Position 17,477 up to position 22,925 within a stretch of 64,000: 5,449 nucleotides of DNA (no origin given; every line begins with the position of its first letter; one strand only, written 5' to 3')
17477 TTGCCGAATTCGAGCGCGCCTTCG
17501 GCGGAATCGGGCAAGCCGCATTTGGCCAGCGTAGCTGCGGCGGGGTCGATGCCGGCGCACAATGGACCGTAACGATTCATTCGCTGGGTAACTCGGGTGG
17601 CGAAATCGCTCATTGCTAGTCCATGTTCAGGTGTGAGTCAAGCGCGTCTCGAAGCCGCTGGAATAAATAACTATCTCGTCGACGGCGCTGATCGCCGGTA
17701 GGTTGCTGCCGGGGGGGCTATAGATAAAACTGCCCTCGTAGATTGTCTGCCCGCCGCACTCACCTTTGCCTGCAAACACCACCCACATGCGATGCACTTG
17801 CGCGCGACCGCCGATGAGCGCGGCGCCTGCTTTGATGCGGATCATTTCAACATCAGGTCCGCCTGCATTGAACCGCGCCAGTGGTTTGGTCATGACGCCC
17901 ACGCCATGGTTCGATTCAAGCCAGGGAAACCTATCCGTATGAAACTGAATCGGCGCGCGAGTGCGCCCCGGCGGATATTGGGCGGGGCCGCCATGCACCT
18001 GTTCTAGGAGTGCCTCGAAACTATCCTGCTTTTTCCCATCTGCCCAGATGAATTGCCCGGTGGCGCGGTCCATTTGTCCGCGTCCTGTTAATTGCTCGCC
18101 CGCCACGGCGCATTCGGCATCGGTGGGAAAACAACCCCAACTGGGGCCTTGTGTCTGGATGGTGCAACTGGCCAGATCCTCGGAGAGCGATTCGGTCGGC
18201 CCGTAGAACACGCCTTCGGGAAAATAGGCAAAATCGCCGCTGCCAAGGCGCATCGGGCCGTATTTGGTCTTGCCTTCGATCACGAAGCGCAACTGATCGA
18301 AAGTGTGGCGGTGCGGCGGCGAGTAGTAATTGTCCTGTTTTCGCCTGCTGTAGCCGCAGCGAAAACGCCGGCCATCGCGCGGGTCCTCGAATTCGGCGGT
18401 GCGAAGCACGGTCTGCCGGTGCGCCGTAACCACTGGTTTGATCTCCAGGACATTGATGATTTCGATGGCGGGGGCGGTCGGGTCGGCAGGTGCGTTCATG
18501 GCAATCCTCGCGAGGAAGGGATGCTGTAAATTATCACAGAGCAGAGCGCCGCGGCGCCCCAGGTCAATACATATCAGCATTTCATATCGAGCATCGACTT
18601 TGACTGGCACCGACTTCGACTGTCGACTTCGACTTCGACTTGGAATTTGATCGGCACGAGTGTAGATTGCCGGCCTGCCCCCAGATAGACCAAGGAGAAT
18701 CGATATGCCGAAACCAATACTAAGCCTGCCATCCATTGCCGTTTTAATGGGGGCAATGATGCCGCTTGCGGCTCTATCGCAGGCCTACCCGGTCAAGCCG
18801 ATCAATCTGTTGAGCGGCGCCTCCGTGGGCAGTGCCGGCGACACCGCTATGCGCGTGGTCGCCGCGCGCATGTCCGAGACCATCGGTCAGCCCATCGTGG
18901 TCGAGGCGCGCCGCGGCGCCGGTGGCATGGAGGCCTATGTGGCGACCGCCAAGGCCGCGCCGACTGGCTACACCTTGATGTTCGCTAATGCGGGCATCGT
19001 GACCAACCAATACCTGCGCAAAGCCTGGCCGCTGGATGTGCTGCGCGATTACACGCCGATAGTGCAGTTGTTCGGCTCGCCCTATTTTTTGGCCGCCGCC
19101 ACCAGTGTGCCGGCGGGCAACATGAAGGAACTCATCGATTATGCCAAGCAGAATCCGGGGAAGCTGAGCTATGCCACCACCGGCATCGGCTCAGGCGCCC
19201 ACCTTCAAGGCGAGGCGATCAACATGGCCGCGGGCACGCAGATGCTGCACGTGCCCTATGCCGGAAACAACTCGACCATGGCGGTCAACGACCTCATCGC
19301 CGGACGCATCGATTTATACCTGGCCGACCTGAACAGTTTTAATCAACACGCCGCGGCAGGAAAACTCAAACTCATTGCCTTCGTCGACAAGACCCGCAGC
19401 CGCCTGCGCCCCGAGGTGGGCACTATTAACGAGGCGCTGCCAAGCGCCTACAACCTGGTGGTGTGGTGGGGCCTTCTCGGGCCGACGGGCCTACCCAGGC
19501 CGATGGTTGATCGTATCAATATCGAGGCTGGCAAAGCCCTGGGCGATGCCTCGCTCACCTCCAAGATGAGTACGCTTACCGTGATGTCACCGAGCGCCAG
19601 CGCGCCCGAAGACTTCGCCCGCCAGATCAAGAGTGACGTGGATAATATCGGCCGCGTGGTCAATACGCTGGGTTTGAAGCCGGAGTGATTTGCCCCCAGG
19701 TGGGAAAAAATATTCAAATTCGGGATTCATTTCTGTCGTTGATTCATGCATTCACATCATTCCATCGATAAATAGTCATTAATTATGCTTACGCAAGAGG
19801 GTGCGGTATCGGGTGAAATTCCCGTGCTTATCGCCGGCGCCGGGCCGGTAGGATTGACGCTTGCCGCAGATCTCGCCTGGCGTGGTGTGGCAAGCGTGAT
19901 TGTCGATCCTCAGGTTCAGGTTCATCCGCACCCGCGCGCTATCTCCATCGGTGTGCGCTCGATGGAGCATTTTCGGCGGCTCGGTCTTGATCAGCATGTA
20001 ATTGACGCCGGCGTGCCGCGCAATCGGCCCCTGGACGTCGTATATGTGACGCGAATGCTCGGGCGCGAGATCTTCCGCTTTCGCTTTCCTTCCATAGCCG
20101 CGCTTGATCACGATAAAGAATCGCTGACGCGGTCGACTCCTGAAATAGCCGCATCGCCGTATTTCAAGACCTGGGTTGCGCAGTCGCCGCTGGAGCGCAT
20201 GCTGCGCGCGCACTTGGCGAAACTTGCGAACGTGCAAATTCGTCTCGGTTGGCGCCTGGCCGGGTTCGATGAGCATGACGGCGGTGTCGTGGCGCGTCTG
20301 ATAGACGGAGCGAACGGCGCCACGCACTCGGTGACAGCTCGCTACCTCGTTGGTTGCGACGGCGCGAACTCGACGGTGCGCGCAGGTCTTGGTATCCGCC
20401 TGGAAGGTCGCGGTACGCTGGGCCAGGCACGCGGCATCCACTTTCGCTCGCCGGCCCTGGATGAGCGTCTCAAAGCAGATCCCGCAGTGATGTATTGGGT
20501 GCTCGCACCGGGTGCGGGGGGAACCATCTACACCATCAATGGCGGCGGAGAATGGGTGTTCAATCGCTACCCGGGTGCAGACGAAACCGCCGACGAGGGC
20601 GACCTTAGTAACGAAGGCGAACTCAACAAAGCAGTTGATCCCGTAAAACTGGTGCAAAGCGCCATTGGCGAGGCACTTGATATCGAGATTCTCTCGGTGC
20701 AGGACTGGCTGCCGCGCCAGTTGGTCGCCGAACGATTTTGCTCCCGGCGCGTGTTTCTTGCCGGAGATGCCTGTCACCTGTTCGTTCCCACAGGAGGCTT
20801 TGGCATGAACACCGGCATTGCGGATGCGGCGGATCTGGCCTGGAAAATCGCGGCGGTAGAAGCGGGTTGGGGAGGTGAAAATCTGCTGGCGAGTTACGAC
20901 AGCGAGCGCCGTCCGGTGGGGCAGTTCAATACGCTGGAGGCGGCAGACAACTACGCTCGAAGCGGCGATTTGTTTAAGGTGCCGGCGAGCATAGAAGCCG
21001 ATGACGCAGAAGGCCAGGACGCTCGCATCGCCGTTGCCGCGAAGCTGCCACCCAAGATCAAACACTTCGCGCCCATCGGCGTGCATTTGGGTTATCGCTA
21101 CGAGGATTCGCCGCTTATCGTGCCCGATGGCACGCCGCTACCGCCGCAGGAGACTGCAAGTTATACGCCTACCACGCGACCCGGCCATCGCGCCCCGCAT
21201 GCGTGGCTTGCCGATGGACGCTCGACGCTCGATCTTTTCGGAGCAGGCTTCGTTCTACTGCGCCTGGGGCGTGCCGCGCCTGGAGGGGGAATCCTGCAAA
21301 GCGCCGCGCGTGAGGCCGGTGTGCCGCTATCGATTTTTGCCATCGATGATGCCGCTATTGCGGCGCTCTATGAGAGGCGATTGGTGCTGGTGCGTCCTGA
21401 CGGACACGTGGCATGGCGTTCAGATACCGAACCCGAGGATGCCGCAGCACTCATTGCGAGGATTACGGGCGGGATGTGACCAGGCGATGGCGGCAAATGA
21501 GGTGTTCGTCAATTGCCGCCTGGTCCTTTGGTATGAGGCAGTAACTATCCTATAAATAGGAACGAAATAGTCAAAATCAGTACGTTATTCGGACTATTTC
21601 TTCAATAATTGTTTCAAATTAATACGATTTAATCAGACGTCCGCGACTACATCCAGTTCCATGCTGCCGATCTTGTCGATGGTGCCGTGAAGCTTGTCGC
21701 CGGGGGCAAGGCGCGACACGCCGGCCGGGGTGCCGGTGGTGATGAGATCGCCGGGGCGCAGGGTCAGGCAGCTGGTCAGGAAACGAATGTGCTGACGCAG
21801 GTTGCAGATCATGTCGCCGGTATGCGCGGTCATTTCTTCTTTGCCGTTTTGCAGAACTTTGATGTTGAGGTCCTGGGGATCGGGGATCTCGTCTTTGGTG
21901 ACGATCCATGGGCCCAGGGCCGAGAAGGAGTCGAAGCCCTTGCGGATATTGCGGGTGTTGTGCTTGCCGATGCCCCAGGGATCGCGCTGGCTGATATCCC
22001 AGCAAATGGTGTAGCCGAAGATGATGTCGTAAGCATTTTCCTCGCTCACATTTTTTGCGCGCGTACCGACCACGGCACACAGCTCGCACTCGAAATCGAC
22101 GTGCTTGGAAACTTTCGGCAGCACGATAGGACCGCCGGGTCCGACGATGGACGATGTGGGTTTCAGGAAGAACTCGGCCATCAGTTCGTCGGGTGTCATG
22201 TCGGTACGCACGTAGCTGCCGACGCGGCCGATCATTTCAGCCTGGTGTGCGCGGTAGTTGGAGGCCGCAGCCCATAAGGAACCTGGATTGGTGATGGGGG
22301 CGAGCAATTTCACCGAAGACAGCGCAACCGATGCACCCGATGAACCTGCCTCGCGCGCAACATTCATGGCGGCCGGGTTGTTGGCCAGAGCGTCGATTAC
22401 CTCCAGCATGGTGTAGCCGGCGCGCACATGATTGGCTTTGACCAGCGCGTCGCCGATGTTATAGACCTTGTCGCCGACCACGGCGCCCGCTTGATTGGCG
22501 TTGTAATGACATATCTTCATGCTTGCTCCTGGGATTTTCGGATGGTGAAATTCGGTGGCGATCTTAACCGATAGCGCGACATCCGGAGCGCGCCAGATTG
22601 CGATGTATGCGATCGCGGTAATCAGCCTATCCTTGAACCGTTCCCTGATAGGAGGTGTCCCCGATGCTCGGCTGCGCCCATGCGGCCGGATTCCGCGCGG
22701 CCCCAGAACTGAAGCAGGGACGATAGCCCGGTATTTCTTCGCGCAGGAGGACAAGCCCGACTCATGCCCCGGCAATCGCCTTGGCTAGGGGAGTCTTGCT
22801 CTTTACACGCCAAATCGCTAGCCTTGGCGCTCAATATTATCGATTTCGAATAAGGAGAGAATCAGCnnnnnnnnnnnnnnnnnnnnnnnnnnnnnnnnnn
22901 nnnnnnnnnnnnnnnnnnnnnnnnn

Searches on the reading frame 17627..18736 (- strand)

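Call 5: search_protein_families(library=pfam, proteins=[window:17627-18736:-])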
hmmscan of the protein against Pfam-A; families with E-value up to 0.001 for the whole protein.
window:17627-18736:- (369 aa): 2 families
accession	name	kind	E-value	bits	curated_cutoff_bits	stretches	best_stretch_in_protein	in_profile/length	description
PF12973.13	Cupin_7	-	3.3e-11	43.4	27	1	263-353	4-93/105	ChrR Cupin-like domain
PF07883.17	Cupin_2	-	0.00025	21.1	27.2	0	138-178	10-54/70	Cupin domain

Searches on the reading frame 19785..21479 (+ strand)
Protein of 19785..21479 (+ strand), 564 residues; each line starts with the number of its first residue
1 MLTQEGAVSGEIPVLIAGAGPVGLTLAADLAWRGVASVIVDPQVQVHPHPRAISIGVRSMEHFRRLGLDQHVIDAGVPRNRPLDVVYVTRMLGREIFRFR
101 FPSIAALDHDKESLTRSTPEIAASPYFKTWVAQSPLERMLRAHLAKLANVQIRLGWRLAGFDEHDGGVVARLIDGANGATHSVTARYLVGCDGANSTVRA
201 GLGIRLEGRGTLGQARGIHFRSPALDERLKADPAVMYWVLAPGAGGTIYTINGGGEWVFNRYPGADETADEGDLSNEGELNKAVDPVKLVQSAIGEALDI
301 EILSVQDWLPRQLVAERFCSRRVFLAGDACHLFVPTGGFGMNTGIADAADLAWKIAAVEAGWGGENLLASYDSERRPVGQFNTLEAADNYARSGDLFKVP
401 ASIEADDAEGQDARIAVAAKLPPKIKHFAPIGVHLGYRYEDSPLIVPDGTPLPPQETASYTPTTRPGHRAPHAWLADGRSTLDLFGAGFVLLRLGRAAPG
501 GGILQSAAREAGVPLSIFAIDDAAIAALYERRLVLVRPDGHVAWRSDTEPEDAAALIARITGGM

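Call 29: search_protein_families(library=pfam, proteins=[window:19785-21479:+], max_evalue=0.00001)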
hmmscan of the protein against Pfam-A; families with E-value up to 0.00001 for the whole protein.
window:19785-21479:+ (564 aa): 2 families
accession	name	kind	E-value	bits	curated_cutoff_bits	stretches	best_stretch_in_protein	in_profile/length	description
PF01494.25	FAD_binding_3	-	3.9e-75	253.7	22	1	12-380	2-343/349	FAD binding domain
PF21274.3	Rng_hyd_C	-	8.5e-15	55.4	27.5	1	464-558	2-101/107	Aromatic-ring hydroxylase, C-terminal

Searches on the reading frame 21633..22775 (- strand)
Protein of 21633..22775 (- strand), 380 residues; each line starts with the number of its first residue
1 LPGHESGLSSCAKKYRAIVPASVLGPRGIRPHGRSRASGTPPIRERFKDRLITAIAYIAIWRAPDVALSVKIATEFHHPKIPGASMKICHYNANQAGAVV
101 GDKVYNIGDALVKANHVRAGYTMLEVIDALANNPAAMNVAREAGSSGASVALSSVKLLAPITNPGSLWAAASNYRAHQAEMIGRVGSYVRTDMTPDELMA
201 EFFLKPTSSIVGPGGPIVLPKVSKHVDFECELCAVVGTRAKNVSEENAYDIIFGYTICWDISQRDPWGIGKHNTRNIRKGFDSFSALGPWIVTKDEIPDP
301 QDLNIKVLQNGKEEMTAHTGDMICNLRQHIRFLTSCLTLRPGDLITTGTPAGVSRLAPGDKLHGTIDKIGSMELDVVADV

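Call 29: search_protein_families(library=pfam, proteins=[window:21633-22775:-], max_evalue=0.00001)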
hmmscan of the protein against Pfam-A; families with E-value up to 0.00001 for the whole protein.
window:21633-22775:- (380 aa): 1 family
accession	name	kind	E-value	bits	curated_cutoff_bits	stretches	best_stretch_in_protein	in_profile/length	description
PF01557.24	FAA_hydrolase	-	4.2e-53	180.6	23.9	1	167-377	2-214/214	Fumarylacetoacetate (FAA) hydrolase C-terminal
